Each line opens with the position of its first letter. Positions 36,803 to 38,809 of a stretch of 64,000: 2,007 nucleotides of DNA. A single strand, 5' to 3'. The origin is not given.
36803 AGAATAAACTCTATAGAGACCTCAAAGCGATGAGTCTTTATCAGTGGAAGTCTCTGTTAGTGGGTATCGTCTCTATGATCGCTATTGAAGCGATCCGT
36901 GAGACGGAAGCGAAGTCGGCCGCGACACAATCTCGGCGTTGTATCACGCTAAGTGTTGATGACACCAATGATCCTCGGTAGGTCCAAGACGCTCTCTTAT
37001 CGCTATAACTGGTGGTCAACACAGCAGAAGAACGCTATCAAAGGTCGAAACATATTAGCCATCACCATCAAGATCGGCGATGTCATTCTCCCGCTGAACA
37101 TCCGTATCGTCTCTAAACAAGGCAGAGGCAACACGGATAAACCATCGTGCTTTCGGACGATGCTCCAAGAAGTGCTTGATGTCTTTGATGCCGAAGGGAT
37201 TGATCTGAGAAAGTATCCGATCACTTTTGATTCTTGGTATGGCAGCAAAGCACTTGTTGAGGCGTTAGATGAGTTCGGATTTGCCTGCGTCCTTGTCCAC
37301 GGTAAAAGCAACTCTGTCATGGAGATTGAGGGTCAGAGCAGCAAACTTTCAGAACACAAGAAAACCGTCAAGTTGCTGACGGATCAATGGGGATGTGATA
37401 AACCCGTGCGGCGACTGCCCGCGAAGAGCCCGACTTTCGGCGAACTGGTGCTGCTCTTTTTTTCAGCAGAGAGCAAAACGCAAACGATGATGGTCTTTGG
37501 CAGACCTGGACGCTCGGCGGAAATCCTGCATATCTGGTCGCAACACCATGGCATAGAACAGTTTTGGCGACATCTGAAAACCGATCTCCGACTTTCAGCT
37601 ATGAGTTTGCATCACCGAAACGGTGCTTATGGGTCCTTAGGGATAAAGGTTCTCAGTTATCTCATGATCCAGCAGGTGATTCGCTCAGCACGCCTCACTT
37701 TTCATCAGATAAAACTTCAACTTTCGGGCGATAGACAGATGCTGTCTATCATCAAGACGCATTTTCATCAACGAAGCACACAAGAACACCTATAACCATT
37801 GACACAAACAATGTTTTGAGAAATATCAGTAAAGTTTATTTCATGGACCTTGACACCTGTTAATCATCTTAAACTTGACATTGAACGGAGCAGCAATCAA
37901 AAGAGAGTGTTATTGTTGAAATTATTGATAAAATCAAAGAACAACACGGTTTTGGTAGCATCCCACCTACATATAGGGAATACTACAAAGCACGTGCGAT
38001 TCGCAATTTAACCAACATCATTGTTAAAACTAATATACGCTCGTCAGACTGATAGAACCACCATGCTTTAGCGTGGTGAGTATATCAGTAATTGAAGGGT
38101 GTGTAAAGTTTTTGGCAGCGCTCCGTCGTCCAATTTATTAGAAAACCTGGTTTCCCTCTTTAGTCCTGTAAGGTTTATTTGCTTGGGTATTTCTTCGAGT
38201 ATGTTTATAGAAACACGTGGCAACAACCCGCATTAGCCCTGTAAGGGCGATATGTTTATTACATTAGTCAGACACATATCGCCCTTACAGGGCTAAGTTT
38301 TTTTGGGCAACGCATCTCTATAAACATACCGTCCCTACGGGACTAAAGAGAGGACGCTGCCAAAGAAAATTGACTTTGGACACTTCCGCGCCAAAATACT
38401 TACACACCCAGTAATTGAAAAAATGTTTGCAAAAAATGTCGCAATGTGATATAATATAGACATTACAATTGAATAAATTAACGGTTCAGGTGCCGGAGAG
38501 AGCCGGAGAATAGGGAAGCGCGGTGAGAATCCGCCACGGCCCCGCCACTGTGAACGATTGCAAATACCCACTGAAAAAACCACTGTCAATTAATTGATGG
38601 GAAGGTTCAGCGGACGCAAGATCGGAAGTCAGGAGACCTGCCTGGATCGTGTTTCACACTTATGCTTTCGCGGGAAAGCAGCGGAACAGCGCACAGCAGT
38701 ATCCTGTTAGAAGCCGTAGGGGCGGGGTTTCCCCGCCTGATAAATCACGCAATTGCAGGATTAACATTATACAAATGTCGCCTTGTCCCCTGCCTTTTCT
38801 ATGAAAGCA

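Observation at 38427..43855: Cobalamin riboswitch controls an operon of two secreted beta-propellers and a lipoprotein/multi-TM protein; candidate novel corrinoid capture/uptake system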

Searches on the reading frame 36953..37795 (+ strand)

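Call 12: search_protein_families(library=pfam, proteins=[window:36953-37795:+], max_evalue=0.001)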
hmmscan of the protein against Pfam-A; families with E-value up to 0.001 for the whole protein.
window:36953-37795:+ (280 aa): 1 family
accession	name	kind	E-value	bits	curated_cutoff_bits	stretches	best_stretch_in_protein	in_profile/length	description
PF01609.27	DDE_Tnp_1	-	9.9e-07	29.1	23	1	58-238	56-200/200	Transposase DDE domain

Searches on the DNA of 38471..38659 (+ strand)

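Call 98: build_rna_model(alignment_id=A7)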
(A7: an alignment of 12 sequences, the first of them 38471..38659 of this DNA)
Model R1 built from alignment A7 (12 sequences, 250 columns); structure: RNAalifold consensus.
model positions 192; base pairs 46; branch points 4; effective number of sequences 1.72; information 0.59 bits per position. Calibrated on 0.2 Mb of random sequence (short: E-values are rough).
structure used (alignment columns):
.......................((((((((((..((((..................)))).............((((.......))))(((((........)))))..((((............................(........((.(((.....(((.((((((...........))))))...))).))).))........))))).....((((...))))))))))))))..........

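Call 99: search_with_rna_model(model_id=R1, sources=[L052, L053, L054, L055, L056, L057, L058, L059, L060, L061, L062, L063, L064, L065, L066, L067, L068, L069, L070, L071, L072, L073, L074, L075, L076, L077, L078, L079, L080, L081, L082, L083, L084, L085, L086, L087, L088, L089, L090, L091, L092, L093, L094, L095, L096, L097, L098, L099, L100, L101, L102, L103, L104, L105, L106, L107, L108, L109, L110, L111, L112, L113, L114, L115, L116, L117, L118, L119, L120, L121, L122, L123, L124, L125, L126, L127, L128, L129, L130, L131, L042, L044, L045, L047, L048, L049, L050, L051], max_evalue=0.1)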
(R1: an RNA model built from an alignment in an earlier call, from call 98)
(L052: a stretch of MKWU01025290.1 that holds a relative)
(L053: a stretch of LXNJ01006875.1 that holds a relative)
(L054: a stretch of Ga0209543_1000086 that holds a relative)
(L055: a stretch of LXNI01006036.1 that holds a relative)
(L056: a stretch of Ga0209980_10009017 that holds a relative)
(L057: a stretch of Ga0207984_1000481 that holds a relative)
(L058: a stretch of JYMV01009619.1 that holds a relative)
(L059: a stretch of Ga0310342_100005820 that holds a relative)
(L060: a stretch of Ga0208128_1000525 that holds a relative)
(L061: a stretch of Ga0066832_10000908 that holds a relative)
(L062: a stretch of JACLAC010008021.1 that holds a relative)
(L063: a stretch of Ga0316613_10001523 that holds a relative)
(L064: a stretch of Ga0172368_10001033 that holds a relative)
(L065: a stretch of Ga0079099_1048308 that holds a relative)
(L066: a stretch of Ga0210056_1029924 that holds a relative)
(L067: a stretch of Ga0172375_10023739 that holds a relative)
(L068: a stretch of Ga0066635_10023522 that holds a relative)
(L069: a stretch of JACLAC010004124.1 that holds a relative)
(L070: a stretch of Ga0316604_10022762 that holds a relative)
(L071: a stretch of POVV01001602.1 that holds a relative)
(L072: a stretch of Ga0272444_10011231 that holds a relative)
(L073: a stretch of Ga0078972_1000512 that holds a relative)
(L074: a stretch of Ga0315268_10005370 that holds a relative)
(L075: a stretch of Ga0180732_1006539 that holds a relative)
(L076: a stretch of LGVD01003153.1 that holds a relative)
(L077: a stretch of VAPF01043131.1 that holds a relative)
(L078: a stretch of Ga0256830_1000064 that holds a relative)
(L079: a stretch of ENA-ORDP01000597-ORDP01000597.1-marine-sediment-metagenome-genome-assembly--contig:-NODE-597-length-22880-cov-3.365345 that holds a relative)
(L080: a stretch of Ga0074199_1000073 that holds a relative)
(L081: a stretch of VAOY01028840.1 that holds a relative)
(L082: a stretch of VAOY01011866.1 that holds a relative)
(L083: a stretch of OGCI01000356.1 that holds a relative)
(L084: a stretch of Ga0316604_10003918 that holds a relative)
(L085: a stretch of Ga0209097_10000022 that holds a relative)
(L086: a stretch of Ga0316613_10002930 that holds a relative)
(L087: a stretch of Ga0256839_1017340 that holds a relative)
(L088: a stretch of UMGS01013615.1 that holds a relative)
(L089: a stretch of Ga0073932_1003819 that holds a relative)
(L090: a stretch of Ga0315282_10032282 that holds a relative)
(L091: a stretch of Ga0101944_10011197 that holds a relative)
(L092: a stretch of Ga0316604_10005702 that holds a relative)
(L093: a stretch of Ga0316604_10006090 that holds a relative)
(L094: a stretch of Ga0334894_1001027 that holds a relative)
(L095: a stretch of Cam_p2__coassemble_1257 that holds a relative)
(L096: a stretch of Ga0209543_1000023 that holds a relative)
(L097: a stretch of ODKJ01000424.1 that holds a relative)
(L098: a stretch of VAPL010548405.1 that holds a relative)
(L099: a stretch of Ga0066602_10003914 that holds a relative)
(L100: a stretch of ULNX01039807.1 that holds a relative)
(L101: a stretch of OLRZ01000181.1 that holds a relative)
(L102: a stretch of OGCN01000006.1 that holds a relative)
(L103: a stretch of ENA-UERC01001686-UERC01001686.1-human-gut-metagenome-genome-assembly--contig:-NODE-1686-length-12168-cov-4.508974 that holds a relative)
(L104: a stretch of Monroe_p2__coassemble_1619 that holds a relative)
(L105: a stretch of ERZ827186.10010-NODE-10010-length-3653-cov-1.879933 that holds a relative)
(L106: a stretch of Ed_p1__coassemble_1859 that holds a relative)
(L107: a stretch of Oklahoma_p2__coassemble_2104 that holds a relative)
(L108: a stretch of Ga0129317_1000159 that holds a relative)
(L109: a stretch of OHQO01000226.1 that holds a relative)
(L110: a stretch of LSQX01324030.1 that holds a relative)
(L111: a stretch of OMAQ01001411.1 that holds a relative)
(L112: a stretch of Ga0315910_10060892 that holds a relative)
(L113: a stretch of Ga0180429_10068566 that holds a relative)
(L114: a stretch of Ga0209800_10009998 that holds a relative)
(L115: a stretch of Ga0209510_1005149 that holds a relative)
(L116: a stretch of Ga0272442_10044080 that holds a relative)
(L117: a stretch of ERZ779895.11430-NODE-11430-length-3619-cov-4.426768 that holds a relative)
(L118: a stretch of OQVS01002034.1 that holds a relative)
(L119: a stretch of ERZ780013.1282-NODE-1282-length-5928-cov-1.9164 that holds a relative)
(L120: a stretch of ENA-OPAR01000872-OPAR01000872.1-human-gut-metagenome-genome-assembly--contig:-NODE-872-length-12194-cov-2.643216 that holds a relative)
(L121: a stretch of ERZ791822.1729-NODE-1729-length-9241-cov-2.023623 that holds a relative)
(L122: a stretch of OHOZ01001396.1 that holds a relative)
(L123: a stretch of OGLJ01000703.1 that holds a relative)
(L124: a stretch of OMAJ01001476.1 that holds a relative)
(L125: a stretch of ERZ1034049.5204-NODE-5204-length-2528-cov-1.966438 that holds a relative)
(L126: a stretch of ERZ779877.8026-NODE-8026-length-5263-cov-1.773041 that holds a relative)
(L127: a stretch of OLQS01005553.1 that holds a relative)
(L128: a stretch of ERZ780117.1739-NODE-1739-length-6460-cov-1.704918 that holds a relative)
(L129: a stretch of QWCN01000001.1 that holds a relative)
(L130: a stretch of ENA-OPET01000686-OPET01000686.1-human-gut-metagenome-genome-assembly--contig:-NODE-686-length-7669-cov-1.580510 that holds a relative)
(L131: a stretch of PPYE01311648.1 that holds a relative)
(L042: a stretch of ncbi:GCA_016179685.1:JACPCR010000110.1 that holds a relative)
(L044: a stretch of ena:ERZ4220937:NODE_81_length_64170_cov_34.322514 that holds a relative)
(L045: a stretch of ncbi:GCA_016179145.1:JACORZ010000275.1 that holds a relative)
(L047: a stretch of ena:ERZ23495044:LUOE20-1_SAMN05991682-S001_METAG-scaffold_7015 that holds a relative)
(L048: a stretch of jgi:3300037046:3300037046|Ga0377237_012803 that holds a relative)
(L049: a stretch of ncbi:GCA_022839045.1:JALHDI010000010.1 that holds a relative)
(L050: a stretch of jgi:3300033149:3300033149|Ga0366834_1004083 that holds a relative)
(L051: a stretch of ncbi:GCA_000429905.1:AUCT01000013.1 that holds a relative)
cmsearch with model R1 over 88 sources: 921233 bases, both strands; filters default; matches with E-value up to 0.1: 29.
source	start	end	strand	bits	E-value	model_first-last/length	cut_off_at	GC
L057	6275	6497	+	139.9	7.9e-38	1-192/192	no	0.47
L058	6438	6657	+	132.2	1.3e-35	1-192/192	no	0.47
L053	1369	1601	+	131.8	1.7e-35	1-192/192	no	0.52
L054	6192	6438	+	130.1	5.1e-35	1-192/192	no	0.48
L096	6128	6372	+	129.4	8.4e-35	1-192/192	no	0.49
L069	6491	6714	+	126.2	6.9e-34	1-192/192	no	0.48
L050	5123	5327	+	111.6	1.1e-29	1-192/192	no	0.63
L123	4612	4787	+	72.6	1.8e-18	1-192/192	no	0.38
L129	4613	4788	+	72.6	1.8e-18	1-192/192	no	0.38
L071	2452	2651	+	68.7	2.2e-17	1-192/192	no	0.52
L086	9558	9741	-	67.8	4.2e-17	1-192/192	no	0.44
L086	1400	1580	+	65.1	2.5e-16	1-192/192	no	0.5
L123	2028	2204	+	63.3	8.5e-16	1-192/192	no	0.39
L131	850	1026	+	63.3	8.5e-16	1-192/192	no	0.39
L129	2029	2205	+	58.8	1.7e-14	1-192/192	no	0.38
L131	15100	15270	+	56.2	9.2e-14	1-192/192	no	0.43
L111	9974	10144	+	55.4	1.5e-13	1-192/192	no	0.43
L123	16914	17084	+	55.3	1.6e-13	1-192/192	no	0.43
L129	16914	17084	+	55.3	1.6e-13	1-192/192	no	0.43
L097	1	161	+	53.6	5.2e-13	12-192/192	5'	0.45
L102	16798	16969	-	49.3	8.6e-12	1-192/192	no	0.4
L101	16810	16981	-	49.3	8.6e-12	1-192/192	no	0.4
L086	10005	10183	+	47.4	3.1e-11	1-192/192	no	0.49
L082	1121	1301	+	40.8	2.4e-09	1-192/192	no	0.54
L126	216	366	+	26.9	2.4e-05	1-192/192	no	0.34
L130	1628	1778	+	26.9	2.4e-05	1-192/192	no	0.34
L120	1897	2047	+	25.6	5.8e-05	1-192/192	no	0.34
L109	5614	5764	+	24.8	0.0001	1-192/192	no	0.34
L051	6515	6707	+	15.4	0.048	1-192/192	no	0.55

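Call 110: search_with_rna_model(model_id=R1, sources=[window, L001, L002, L003, L004, L005, L006, L007, L008, L009, L010, L011, L012, L013, L014, L015, L016, L017, L018, L019, L020, L021, L022, L023, L024, L025, L026, L027, L028, L029, L030, L031, L032, L033, L034, L035, L036, L037, L038, L039, L040, L041, L046], max_evalue=0.001)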
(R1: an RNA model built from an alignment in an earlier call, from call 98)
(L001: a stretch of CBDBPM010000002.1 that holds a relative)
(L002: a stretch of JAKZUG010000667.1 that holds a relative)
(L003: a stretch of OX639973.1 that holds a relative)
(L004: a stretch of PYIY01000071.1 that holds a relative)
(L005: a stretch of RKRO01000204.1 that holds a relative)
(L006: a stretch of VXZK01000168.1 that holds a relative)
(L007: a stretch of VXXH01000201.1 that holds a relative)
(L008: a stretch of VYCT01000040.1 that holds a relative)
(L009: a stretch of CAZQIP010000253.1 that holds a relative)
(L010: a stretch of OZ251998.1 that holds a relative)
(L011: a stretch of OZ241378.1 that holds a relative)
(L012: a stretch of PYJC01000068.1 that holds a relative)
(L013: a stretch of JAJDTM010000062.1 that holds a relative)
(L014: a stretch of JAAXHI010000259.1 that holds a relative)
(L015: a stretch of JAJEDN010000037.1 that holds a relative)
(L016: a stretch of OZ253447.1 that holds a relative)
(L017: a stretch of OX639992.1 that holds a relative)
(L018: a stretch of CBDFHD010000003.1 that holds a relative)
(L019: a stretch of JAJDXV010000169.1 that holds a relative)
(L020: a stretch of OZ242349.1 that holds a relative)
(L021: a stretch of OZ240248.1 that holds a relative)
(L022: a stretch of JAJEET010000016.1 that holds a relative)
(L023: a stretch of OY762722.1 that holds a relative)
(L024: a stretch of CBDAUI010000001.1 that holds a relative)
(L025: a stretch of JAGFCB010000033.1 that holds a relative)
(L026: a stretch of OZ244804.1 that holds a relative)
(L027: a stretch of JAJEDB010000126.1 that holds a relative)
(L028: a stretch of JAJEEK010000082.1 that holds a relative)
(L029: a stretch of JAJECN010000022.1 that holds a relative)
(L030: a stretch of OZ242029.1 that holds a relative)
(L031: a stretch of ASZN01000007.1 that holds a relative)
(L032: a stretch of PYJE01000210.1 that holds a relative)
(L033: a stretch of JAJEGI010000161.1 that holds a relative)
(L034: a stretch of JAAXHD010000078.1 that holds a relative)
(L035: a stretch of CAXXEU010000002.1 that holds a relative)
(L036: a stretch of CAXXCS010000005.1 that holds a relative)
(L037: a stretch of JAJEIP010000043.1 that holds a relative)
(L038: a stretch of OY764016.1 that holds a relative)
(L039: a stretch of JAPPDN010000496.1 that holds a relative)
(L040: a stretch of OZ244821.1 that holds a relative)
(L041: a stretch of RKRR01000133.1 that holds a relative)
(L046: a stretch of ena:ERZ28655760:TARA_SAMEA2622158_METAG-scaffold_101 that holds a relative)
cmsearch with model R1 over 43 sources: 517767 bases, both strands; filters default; matches with E-value up to 0.001: 40.
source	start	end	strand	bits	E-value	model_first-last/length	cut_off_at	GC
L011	2892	3080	+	219.1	7.6e-61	1-192/192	no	0.52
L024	3119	3307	+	218.4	1.2e-60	1-192/192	no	0.55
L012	2924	3112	+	217.5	2.2e-60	1-192/192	no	0.53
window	38471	38659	+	217.5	2.2e-60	1-192/192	no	0.52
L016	3178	3366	+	216.6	3.9e-60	1-192/192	no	0.54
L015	3077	3265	+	215.6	7.7e-60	1-192/192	no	0.53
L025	3017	3205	+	214.9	1.2e-59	1-192/192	no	0.51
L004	1051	1240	+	214.7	1.3e-59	1-192/192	no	0.53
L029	3170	3358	+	213.9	2.3e-59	1-192/192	no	0.52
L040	3036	3224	+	213.7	2.7e-59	1-192/192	no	0.54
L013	3107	3294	+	213.1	4.1e-59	1-192/192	no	0.54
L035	3126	3313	+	212.8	4.9e-59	1-192/192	no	0.52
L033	3066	3254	+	212.1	7.8e-59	1-192/192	no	0.52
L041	912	1098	+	204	1.6e-56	1-192/192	no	0.53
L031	3142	3325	+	197.7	1.1e-54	1-192/192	no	0.52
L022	643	827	+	194.7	7.8e-54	1-192/192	no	0.48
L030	3110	3292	+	192.2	3.9e-53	1-192/192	no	0.52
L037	3079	3261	+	190.9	9.7e-53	1-192/192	no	0.52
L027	3112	3294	+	190.6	1.2e-52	1-192/192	no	0.53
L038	3172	3354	+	190.6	1.2e-52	1-192/192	no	0.53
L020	3186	3368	+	187.9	6.9e-52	1-192/192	no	0.53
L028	304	494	+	182.9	1.8e-50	1-192/192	no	0.51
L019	158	348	+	179.1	2.3e-49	1-192/192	no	0.52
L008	104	327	+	165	2.6e-45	1-192/192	no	0.5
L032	395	600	+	157.4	4.1e-43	1-192/192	no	0.54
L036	3321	3520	+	156.8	6e-43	1-192/192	no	0.53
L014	865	1085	+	155.9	1.1e-42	1-192/192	no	0.5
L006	979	1199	+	151.8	1.6e-41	1-192/192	no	0.49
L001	3113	3332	+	149.8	6.4e-41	1-192/192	no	0.49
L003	2939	3158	+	147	3.9e-40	1-192/192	no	0.5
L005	3047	3266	+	146.8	4.6e-40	1-192/192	no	0.5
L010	3144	3362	+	141.6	1.5e-38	1-192/192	no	0.49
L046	5523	5745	+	139.9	4.4e-38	1-192/192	no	0.47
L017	3098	3342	+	133.4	3.3e-36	1-192/192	no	0.5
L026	3062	3293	+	132.4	6.2e-36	1-192/192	no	0.5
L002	3091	3362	+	131.5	1.2e-35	1-192/192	no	0.47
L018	3092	3335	+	131.2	1.4e-35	1-192/192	no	0.49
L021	3737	3969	+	129.9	3.2e-35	1-192/192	no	0.49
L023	3123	3355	+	127.7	1.5e-34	1-192/192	no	0.52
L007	1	192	+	125.1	8e-34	36-192/192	5'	0.53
